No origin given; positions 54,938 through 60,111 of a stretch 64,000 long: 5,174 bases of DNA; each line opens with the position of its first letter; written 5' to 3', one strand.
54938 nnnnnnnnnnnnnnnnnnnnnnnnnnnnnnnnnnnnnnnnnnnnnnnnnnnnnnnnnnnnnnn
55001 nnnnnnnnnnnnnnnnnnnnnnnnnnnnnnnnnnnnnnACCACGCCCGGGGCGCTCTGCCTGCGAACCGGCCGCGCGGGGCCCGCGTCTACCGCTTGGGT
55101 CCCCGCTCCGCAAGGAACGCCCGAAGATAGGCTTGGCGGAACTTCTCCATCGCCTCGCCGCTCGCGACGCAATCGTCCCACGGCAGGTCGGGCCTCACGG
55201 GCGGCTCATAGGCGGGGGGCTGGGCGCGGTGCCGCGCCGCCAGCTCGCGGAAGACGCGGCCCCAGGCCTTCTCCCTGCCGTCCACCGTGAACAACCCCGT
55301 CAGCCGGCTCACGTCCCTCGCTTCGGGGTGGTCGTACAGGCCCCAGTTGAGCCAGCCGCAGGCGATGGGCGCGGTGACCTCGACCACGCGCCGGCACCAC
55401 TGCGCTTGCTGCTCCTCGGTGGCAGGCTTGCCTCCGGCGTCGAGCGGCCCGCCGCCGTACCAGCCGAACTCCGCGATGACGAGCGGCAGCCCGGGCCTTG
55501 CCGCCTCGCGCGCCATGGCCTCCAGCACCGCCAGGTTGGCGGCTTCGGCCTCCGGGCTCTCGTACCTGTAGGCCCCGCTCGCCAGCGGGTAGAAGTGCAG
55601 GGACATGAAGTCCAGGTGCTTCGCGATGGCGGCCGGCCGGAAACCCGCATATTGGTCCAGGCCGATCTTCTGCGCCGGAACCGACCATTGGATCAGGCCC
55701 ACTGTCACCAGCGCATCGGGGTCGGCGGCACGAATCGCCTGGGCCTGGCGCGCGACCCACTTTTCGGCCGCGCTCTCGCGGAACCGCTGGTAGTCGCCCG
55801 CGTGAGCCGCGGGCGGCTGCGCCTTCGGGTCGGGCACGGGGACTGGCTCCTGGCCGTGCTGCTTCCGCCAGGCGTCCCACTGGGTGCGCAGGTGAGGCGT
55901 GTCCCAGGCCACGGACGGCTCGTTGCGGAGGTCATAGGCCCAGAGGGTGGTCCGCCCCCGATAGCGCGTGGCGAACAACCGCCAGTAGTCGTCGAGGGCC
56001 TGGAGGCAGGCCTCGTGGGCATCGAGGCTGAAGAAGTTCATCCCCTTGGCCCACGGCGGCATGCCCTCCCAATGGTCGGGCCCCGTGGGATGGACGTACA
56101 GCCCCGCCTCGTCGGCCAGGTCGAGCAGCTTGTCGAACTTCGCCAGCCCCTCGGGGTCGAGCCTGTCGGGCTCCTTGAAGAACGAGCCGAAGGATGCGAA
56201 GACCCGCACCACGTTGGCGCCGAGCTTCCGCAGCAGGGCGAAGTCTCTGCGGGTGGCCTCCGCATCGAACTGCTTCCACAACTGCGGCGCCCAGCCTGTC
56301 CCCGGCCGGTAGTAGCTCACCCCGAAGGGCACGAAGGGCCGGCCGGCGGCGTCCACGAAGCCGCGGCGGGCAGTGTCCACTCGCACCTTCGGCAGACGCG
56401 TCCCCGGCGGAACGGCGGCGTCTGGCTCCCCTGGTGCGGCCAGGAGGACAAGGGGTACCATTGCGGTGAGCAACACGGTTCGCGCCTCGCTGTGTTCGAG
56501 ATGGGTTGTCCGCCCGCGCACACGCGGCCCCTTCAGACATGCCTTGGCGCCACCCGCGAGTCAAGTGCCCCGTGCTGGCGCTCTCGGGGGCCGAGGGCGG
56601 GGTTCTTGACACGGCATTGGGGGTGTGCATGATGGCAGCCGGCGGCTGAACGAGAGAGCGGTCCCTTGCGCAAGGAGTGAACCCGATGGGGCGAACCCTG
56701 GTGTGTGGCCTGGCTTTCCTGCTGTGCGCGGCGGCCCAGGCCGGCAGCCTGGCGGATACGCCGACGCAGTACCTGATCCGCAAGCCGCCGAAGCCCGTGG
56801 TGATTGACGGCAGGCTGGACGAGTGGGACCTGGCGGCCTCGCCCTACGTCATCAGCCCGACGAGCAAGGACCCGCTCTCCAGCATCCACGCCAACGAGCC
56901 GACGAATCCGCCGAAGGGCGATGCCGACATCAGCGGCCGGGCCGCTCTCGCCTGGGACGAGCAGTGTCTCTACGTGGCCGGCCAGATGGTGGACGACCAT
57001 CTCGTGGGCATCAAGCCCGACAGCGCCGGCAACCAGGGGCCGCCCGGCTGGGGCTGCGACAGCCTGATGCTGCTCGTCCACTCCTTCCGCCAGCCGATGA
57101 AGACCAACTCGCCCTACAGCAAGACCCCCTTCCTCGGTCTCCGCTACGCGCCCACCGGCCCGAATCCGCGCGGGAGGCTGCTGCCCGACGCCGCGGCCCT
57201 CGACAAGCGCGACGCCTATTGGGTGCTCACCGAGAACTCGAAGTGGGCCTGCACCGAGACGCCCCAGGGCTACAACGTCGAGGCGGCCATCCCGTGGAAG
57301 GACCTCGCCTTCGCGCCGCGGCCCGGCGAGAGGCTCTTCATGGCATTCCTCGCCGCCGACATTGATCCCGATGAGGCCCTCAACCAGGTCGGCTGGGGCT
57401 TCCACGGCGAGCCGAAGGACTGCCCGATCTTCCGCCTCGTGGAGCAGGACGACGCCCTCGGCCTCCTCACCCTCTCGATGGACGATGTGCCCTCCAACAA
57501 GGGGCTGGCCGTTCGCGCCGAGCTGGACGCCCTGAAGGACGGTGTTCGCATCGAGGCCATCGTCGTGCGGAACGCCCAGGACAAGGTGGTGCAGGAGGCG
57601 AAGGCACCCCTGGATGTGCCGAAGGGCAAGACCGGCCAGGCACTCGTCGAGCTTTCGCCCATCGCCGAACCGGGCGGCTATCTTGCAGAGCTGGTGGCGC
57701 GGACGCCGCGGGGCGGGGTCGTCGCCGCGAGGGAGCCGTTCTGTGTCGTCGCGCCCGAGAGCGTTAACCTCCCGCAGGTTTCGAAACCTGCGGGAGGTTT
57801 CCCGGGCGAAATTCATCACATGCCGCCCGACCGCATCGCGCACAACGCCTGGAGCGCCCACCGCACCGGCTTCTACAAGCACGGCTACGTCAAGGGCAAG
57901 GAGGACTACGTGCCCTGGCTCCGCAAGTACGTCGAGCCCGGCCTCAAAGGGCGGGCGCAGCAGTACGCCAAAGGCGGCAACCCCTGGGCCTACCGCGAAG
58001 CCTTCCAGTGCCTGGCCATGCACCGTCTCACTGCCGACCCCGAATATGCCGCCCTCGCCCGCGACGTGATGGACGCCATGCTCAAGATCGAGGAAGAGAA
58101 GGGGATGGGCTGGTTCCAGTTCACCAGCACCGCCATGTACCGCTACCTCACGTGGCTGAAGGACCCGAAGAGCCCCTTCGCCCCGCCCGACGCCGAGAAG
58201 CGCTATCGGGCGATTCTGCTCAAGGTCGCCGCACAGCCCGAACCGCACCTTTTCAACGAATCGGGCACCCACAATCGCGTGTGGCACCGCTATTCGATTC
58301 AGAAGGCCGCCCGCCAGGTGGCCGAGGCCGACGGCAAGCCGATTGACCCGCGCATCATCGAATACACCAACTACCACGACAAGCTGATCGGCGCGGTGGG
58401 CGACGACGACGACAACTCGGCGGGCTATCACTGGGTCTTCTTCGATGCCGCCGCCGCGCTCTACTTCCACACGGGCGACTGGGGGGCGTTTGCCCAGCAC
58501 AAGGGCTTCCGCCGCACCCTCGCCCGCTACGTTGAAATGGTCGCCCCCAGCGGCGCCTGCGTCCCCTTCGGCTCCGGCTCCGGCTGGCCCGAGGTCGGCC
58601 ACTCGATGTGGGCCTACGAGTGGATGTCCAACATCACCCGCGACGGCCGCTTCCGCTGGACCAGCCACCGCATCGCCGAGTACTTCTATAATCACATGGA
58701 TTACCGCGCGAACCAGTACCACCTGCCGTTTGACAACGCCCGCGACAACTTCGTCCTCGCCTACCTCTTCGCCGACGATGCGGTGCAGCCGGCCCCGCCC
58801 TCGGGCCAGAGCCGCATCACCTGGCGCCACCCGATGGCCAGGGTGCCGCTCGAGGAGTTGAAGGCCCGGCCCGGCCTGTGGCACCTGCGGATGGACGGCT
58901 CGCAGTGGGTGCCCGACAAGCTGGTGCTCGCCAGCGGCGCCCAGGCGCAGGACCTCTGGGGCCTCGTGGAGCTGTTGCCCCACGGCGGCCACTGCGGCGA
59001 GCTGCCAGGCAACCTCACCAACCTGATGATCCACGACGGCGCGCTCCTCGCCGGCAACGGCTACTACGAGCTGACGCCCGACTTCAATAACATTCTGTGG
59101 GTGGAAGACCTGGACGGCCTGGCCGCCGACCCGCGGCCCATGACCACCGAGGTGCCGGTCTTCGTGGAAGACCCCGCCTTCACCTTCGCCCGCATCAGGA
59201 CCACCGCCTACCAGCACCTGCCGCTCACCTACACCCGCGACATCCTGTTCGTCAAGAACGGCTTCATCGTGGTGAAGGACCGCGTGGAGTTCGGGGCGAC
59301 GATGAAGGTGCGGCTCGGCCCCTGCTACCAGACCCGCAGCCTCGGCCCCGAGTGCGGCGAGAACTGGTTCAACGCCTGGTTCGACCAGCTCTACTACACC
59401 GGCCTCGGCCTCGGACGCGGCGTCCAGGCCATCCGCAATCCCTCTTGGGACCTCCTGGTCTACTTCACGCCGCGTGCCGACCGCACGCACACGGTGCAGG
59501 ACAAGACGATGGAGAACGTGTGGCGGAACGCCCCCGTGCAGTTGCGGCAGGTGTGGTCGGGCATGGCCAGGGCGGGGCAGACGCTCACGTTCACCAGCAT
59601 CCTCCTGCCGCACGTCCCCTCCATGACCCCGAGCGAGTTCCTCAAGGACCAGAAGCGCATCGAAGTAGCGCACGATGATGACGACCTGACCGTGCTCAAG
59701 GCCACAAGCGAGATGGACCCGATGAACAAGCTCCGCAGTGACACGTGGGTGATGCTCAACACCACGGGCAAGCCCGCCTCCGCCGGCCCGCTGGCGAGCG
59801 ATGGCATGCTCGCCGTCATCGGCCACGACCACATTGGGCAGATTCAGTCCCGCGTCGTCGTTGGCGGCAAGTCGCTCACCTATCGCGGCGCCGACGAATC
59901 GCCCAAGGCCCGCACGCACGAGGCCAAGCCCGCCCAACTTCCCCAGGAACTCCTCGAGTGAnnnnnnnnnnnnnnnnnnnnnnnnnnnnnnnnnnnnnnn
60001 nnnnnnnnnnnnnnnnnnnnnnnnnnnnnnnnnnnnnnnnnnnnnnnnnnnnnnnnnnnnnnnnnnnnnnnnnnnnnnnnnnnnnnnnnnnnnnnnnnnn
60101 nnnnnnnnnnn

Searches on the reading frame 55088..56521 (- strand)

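Call 63: search_protein_families(library=pfam, proteins=[window:55088-56521:-], max_evalue=0.0001)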
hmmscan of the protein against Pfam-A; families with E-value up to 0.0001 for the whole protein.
window:55088-56521:- (477 aa): 2 families
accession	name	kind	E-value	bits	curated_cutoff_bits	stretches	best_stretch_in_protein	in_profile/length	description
PF00150.24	Cellulase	-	9.3e-22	78.2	23.5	1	56-395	1-268/272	Cellulase (glycosyl hydrolase family 5)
PF02449.21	Glyco_hydro_42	-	5.7e-09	36.2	21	1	227-340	187-287/376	Beta-galactosidase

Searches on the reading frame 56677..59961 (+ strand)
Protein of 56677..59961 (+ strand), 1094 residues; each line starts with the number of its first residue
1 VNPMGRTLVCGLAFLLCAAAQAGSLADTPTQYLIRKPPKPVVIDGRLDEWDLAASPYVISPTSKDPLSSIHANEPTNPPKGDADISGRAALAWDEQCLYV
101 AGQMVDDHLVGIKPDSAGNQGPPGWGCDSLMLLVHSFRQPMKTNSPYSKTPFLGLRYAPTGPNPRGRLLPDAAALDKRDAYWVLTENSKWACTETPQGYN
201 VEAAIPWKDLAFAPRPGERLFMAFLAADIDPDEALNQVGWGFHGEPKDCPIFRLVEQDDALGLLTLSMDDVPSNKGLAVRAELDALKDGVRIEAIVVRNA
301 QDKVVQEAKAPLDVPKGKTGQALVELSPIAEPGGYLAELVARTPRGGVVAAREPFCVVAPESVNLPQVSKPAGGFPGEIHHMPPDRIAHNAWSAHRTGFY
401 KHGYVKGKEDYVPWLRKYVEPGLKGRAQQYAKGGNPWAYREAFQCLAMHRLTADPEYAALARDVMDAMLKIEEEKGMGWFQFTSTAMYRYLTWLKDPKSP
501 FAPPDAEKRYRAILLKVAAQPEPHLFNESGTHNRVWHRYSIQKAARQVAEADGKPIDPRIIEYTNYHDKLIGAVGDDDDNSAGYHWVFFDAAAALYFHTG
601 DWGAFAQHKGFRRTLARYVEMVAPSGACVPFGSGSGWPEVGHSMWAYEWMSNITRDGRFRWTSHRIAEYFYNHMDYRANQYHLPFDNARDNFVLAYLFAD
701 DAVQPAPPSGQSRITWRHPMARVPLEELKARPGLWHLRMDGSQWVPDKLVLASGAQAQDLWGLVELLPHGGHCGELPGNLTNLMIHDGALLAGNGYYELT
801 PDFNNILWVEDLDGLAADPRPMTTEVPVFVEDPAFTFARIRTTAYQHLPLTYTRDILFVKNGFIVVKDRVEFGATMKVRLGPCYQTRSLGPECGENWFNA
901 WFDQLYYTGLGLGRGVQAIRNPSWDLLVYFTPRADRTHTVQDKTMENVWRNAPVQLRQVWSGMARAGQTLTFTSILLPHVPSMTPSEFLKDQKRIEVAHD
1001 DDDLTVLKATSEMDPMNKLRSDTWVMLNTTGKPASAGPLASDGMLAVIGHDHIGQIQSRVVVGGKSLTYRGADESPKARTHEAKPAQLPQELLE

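Call 63: search_protein_families(library=pfam, proteins=[window:56677-59961:+], max_evalue=0.0001)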
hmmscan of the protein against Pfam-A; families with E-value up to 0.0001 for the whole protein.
window:56677-59961:+ (1094 aa): 1 family
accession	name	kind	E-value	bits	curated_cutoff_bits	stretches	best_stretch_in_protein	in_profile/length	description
PF06452.16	CBM9_1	-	8.9e-05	22.9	23.4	0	82-110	28-56/185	Carbohydrate family 9 binding domain-like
